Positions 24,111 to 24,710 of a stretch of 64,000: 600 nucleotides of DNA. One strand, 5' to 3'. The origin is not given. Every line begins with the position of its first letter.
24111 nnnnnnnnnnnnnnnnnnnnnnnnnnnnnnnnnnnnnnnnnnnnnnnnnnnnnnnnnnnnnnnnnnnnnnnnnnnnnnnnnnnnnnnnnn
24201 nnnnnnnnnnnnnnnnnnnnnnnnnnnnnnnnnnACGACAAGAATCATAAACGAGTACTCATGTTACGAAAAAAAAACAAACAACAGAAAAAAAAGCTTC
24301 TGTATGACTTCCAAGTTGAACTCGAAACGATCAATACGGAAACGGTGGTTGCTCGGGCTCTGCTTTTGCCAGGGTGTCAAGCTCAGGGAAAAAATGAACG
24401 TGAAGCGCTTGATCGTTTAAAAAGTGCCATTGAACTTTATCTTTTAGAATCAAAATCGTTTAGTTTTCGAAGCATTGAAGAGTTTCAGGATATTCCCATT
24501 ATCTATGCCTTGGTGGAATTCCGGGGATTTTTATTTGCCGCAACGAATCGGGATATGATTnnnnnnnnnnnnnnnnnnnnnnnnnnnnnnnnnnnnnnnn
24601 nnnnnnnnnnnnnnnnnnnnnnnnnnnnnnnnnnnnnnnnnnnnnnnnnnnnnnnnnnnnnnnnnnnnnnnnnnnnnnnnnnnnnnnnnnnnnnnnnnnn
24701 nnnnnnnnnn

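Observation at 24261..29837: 1,858-aa repeat protein lacking a signal peptide but carrying a HicB-like N-terminus and a sorting-type C-terminal domain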

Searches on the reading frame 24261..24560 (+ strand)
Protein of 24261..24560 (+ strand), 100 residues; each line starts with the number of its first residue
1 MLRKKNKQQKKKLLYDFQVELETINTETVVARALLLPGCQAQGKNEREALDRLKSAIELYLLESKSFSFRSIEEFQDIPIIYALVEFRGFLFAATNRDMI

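Call 5: search_protein_families(library=pfam, proteins=[window:24261-24560:+], max_evalue=1)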
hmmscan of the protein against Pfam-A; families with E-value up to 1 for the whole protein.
window:24261-24560:+ (100 aa): 1 family
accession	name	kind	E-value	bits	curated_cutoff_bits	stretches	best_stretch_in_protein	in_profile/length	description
PF21748.3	UPF0150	-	0.0012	19.2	27.3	1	24-62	15-54/64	UPF0150-like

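Call 6: search_protein_families(library=ncbifam, proteins=[window:24261-24560:+], max_evalue=1)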
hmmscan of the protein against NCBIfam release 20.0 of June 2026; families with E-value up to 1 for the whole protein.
window:24261-24560:+ (100 aa): 0 families
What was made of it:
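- On HicB family type II antitoxin (HicAB system): No RHH or HTH hit in Pfam or NCBIfam (calls 5, 6).
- On T9SS cargo (type A/B CTD proteins): No NCBIfam hit (call 6).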

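Call 18: search_protein_representatives(protein=window:24261-24545:+)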
Query: 95 residues. Proteins with E-value up to 0.001 (for the whole library): 17; up to 1e-10: 6; up to 1e-30: 1. The best 17 are listed.
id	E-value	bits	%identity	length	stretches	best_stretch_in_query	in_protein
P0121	2.7e-51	187.1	100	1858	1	1-95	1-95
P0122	8.2e-19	83.5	50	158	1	3-95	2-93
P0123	1.9e-18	82.4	46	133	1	2-95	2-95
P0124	4.3e-16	74.9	47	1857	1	3-95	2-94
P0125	8.8e-14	67.5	48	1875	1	9-94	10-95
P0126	6.6e-13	64.7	41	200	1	4-95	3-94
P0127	4.2e-06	43.0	37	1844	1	16-93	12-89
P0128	7.7e-06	42.2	39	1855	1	11-95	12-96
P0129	7.6e-05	39.0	36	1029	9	8-56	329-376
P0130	1.1e-04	38.5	34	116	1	4-95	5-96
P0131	1.2e-04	38.4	31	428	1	8-91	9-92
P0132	2.1e-04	37.6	37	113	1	12-93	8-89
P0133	2.6e-04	37.3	54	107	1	4-51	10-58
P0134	5.7e-04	36.2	37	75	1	16-82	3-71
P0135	6.1e-04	36.1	40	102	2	37-77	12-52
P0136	6.8e-04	36.0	40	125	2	28-62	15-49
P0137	9.1e-04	35.6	38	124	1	15-82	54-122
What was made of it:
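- P0124, P0125, P0127 and P0128 are 1844-1875 aa (call 18).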

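Call 26: search_protein_families(library=pfam, proteins=[P0129, P0130, P0131, P0132, P0133, P0134, P0135, P0136, P0137, P0126], max_evalue=0.01)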
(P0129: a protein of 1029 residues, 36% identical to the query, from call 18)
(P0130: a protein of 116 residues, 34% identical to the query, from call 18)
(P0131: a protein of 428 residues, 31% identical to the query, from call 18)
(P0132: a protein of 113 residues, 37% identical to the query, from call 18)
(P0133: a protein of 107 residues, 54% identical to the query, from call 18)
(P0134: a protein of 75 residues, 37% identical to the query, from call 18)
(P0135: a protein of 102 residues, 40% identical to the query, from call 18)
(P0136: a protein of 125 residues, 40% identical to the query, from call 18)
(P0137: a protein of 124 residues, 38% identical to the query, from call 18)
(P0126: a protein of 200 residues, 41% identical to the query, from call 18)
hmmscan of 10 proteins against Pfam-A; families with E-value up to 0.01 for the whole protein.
P0129 (1029 aa): 15 families
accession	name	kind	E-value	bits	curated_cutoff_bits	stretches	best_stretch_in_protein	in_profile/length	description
PF04513.17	Baculo_PEP_C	-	4.6e-13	49.8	38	0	84-184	29-122/140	Baculovirus polyhedron envelope protein, PEP, C terminus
PF02601.20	Exonuc_VII_L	-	4.3e-09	36.7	35.9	1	306-439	142-273/315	Exonuclease VII, large subunit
PF13250.11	DUF4041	-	8.8e-09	35.6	27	0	146-169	23-46/56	Domain of unknown function (DUF4041)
PF08468.16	MTS_N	-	1.4e-06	28.8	27.3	0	415-435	109-129/158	Methyltransferase small domain N-terminal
PF12995.12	DUF3879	-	7e-05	23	27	0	302-357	16-71/181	Domain of unknown function, E. rectale Gene description (DUF3879)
PF05008.21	V-SNARE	-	8.2e-05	23.4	25.9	0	363-436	12-85/92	Vesicle transport v-SNARE protein N-terminus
PF12185.13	IR1-M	-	0.00011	22.4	25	0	699-713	40-54/61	Nup358/RanBP2 E3 ligase domain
PF22905.2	Hydro_N_hd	-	0.00041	20.8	27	1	833-994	33-191/195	Hydrolase N-terminal helical domain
PF11740.13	KfrA_N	-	0.00042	21.4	26.1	0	695-772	34-112/113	Plasmid replication region DNA-binding N-term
PF16928.10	Inj_translocase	-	0.00092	19.4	29.7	0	205-253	95-143/218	DNA/protein translocase of phage P22 injectosome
PF01099.22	Uteroglobin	-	0.0017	19.2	24.8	0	259-316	22-80/90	Uteroglobin family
PF01133.22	ER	-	0.0017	18.9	25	0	357-397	26-65/98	Enhancer of rudimentary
PF01875.22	Memo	-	0.0022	17.7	27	0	104-129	4-30/269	Memo-like protein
PF17078.10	SHE3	-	0.0074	16.5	30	1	492-644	44-199/228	SWI5-dependent HO expression protein 3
PF11619.13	P53_C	-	0.0095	16.4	25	0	1002-1017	24-39/67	Transcription factor P53 - C terminal domain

P0130 (116 aa): 2 families
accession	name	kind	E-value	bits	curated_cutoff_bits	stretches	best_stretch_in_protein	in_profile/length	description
PF21748.3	UPF0150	-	1.2e-06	28.7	27.3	1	23-61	13-52/64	UPF0150-like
PF15919.11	HicB_lk_antitox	-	0.0016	19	27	1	27-64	10-47/123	HicB_like antitoxin of bacterial toxin-antitoxin system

P0131 (428 aa): 4 families
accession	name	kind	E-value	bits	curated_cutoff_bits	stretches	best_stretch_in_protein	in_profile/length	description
PF19755.4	DUF6242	-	2.7e-11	44.2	29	1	182-263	128-217/217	Domain of unknown function (DUF6242)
PF15919.11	HicB_lk_antitox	-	0.00017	22.2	27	1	19-66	2-49/123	HicB_like antitoxin of bacterial toxin-antitoxin system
PF21748.3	UPF0150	-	0.0017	18.7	27.3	1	23-60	13-51/64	UPF0150-like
PF24113.1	DUF7387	-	0.0085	16.9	27.9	0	26-64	20-57/85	Family of unknown function (DUF7387)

P0132 (113 aa): 2 families
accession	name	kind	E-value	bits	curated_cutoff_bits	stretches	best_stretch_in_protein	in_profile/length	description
PF15919.11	HicB_lk_antitox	-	0.00015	22.3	27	1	13-58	1-46/123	HicB_like antitoxin of bacterial toxin-antitoxin system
PF21748.3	UPF0150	-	0.00016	22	27.3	1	21-60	17-56/64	UPF0150-like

P0133 (107 aa): 0 families

P0134 (75 aa): 3 families
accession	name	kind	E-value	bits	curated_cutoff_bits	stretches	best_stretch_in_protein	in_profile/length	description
PF15919.11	HicB_lk_antitox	-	1.6e-06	28.7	27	1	4-54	1-53/123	HicB_like antitoxin of bacterial toxin-antitoxin system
PF21748.3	UPF0150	-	8.1e-05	22.9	27.3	1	11-50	16-55/64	UPF0150-like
PF24113.1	DUF7387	-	0.0014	19.4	27.9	1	6-45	14-52/85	Family of unknown function (DUF7387)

P0135 (102 aa): 4 families
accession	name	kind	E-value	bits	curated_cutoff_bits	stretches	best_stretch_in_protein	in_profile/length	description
PF15919.11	HicB_lk_antitox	-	1.9e-16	60.8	27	2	46-97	3-54/123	HicB_like antitoxin of bacterial toxin-antitoxin system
PF24113.1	DUF7387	-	5.3e-10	40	27.9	1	5-43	24-62/85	Family of unknown function (DUF7387)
PF21748.3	UPF0150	-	2e-06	28.1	27.3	1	51-84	16-49/64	UPF0150-like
PF12910.14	PHD_like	-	0.0084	16.6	27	0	6-37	70-101/141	Antitoxin of toxin-antitoxin, RelE / RelB, TA system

P0136 (125 aa): 4 families
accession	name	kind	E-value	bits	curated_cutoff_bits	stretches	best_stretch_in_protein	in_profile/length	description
PF15919.11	HicB_lk_antitox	-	4.6e-26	91.8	27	2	3-74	1-71/123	HicB_like antitoxin of bacterial toxin-antitoxin system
PF21748.3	UPF0150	-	7.7e-16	58.2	27.3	2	81-118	16-53/64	UPF0150-like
PF08972.17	DUF1902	-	4.5e-09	36.7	22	1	73-116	2-45/74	Domain of unknown function (DUF1902)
PF24113.1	DUF7387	-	8.5e-06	26.5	27.9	1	25-50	32-57/85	Family of unknown function (DUF7387)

P0137 (124 aa): 2 families
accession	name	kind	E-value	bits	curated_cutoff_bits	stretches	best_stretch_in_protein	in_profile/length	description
PF21748.3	UPF0150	-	7.1e-06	26.3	27.3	1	60-102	12-55/64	UPF0150-like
PF15919.11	HicB_lk_antitox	-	2.8e-05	24.7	27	1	57-102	2-47/123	HicB_like antitoxin of bacterial toxin-antitoxin system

P0126 (200 aa): 0 families
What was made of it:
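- Tried and rejected: Rejected as a coiled-coil or low-complexity false match (call 26).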

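Call 45: predict_structure(alignment_id=A3)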
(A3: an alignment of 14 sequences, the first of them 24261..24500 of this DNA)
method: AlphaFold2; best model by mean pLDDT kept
length: 80 residues; sequences in the alignment: 14
mean_pLDDT: 74.8   pTM: 0.56
mean pLDDT of the five models: 74.8, 74.5, 74.3, 74.2, 72.1
residues with pLDDT >= 90: 25; 70-90: 23; 50-70: 21; < 50: 11
segments of 3 or more residues with pLDDT < 50: 70-77
pLDDT, mean of each block of 10 residues (from residue 1): 55 73 90 89 93 89 63 47
secondary structure, 60 per line:
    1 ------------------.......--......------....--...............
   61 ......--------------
elements in order: E19-25 E28-33 E40-43 H46-66
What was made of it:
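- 24309..24458 (+): HicB/UPF0150-fold domain, residues about 17-66. The order is beta1 (19-25), beta2 (28-33), the LPGC turn, beta3 (40-43), alpha1 (46-66). The AF2 core has pLDDT about 90 (call 45).
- On HicB family type II antitoxin (HicAB system): AF2 core pLDDT about 90 (call 45).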

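Call 47: fold_search(model_id=the predicted structure, library=pdb)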
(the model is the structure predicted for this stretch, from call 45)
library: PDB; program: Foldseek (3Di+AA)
matches with E <= 10: 403; with E <= 0.001: 0
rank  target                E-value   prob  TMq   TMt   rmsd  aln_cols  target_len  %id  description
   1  1whq_MODEL_1_A        3.0e-02  0.94  0.41  0.34  12.6        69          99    9  Solution structure of the N-terminal dsRBD from hypothetical protein BAB28848 (released 2004-11-28)
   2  3vyy_A                5.1e-02  0.98  0.45  0.42   6.8        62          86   10  Structural insights into RISC assembly facilitated by dsRNA binding domains of human RNA helicase A (DHX9) (released 2013-02-13)
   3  2dsy_A                7.6e-02  1.00  0.51  0.51   2.3        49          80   33  Crystal structure of TTHA0281 from thermus thermophilus HB8 (released 2007-03-27)
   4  2dsy_D                7.6e-02  1.00  0.51  0.51   2.2        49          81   33  Crystal structure of TTHA0281 from thermus thermophilus HB8 (released 2007-03-27)
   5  2dsy_B                9.3e-02  1.00  0.55  0.57   1.7        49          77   31  Crystal structure of TTHA0281 from thermus thermophilus HB8 (released 2007-03-27)
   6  2dsy_C                1.1e-01  1.00  0.55  0.58   1.6        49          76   31  Crystal structure of TTHA0281 from thermus thermophilus HB8 (released 2007-03-27)
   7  9kby_A                1.4e-01  0.63  0.38  0.06   7.5        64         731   22  Cryo-EM structure of DCL4-Hairpin RNA complex (released 2026-02-18)
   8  6g1c_V                1.5e-01  0.99  0.55  0.52   7.1        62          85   14  Crystal structure of the N-terminal domain of Burkholderia Pseudomallei antitoxin HicB (released 2018-10-31)
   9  6u0i_B                1.7e-01  0.96  0.52  0.32  13.0        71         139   18  Putative Antitoxin HicB3 from Escherichia coli str. K-12 substr. DH10B (released 2019-08-28)
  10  7zpk_C                1.8e-01  0.41  0.32  0.15   8.4        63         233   19  Mammalian Dicer in the "pre-dicing state" with pre-miR-15a substrate and TARBP2 subunit (released 2022-11-16)
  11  3vyy_B                2.5e-01  0.66  0.41  0.39   6.7        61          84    6  Structural insights into RISC assembly facilitated by dsRNA binding domains of human RNA helicase A (DHX9) (released 2013-02-13)
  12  8yig_B                2.7e-01  0.28  0.32  0.29  14.6        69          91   17  DmDcr-2/LoqsPD/slm2 in initial binding state (released 2025-03-05)
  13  6hpb_B                2.9e-01  0.91  0.52  0.32  13.4        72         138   18  Crystal structure of the E.coli HicAB toxin-antitoxin complex (released 2019-09-18)
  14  5ztm_B                3.5e-01  0.60  0.41  0.23   4.7        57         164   10  Crystal structure of MLE dsRBDs in complex with roX2 (R2H1) (released 2019-03-06)
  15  9asm_B                3.8e-01  0.15  0.27  0.11  13.8        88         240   19  Human Drosha and DGCR8 in complex with Pri-let-7f1 (released 2024-09-04)
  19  6g1c_C                5.3e-01  0.89  0.51  0.51   7.9        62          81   14  Crystal structure of the N-terminal domain of Burkholderia Pseudomallei antitoxin HicB (released 2018-10-31)
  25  6u0i_A                1.1e+00  0.75  0.46  0.28   2.9        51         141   20  Putative Antitoxin HicB3 from Escherichia coli str. K-12 substr. DH10B (released 2019-08-28)
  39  6g1c_B                1.7e+00  0.63  0.55  0.52   7.4        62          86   14  Crystal structure of the N-terminal domain of Burkholderia Pseudomallei antitoxin HicB (released 2018-10-31)
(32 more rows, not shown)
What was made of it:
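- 24309..24458 (+): Foldseek gives TTHA0281 (2dsy) probability 1.00 and rmsd 1.6-2.3 A, and HicB structures 6g1c, 6u0i, 6hpb (call 47).
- On HicB family type II antitoxin (HicAB system): Foldseek probability 0.99-1.00 to 2dsy and 6g1c (call 47).
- A phage HicB-fold protein, Acb4, binds cyclic dinucleotides; it is among the fold matches (call 47).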

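Call 58: list_cluster_members(proteins=[P0121, P0124, P0125, P0127, P0128, P0131, P0126])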
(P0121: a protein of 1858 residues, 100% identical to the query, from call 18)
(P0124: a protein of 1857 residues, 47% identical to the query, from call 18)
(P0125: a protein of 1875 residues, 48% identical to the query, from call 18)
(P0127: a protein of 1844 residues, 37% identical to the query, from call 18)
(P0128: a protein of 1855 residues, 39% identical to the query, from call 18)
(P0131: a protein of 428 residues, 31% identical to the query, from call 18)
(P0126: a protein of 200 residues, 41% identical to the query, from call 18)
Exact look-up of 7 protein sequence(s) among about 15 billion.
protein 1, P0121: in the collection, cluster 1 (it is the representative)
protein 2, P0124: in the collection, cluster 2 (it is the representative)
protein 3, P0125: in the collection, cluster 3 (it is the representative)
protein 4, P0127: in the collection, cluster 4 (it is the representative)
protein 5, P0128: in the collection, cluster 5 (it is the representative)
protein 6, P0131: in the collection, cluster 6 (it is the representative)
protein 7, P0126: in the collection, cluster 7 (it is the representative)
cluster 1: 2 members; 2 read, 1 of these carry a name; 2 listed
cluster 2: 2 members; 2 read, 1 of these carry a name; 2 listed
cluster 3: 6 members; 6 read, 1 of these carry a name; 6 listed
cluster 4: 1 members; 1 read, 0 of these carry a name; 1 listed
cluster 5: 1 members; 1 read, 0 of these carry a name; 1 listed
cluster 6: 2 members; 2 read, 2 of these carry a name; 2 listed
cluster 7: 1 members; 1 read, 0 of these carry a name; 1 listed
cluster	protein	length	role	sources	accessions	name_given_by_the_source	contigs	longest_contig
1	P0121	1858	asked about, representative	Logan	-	-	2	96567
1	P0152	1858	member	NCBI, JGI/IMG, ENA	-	hypothetical protein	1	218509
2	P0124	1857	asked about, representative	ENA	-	-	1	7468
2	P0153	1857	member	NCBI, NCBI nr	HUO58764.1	MAG TPA: carboxypeptidase regulatory-like domain-containing protein [bacterium] | carboxypeptidase regulatory-like domain-containing protein [bacterium]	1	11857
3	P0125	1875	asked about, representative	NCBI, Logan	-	-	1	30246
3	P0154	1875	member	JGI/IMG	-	predicted RNase H-like HicB family nuclease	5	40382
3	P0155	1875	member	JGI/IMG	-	-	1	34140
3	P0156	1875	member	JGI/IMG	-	-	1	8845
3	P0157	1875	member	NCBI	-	-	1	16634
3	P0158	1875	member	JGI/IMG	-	-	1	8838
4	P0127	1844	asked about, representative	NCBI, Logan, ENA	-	-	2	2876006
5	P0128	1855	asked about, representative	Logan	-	-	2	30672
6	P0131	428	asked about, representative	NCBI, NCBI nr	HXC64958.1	MAG TPA: hypothetical protein VNZ67_11410, partial [bacterium] | hypothetical protein [bacterium]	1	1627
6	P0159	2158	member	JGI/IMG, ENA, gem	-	predicted RNase H-like HicB family nuclease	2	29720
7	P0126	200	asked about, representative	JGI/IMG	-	-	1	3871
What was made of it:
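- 24261..29837 (+): Whole gene: 1858 codons plus stop. It has no signal peptide and no TM segment. An identical 1858-aa protein is in public collections, named 'hypothetical protein' (calls 18, 58).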

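Call 59: find_encoding_contigs(protein=P0127, flank=10000, max_places=2)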
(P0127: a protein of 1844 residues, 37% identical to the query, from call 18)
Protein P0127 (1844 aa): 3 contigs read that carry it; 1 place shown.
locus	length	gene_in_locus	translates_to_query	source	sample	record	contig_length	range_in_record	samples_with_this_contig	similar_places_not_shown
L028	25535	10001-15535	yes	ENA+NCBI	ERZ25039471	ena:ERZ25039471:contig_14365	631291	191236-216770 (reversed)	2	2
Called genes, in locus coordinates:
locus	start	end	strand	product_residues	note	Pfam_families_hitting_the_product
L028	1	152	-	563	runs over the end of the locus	PF08238:Sel1, PF00656:Peptidase_C14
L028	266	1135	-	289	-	-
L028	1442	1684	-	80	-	-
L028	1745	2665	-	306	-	-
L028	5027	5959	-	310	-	PF01745:IPT, PF01715:IPPT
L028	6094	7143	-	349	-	-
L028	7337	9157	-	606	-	PF02518:HATPase_c (weak), PF13589:HATPase_c_3, PF01119:DNA_mis_repair, PF08676:MutL_C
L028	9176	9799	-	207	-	PF23023:Anti-Pycsar_Apyc1 (weak), PF00753:Lactamase_B, PF12706:Lactamase_B_2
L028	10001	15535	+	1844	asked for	PF15919:HicB_lk_antitox (weak), PF00041:fn3 (faint), PF16389:DUF4998 (faint), PF16656:Pur_ac_phosph_N (weak), PF19077:Big_13 (faint), PF24421:Ig_J (faint)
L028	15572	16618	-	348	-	PF02568:ThiI, PF03054:tRNA_Me_trans (weak), PF18297:NFACT-R_2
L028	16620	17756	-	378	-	PF03816:LytR_cpsA_psr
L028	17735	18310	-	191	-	PF08668:HDOD (weak), PF01966:HD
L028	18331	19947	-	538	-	PF00496:SBP_bac_5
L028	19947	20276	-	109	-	PF03840:SecG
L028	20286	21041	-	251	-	PF00121:TIM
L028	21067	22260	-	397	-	PF00162:PGK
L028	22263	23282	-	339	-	PF00044:Gp_dh_N, PF02800:Gp_dh_C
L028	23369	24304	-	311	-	PF03687:UPF0164, PF19572:PorV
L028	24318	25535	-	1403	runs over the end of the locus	-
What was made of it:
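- On T9SS cargo (type A/B CTD proteins): A PorV-like gene was seen 13 kb from the distant relative in L028 (call 59).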
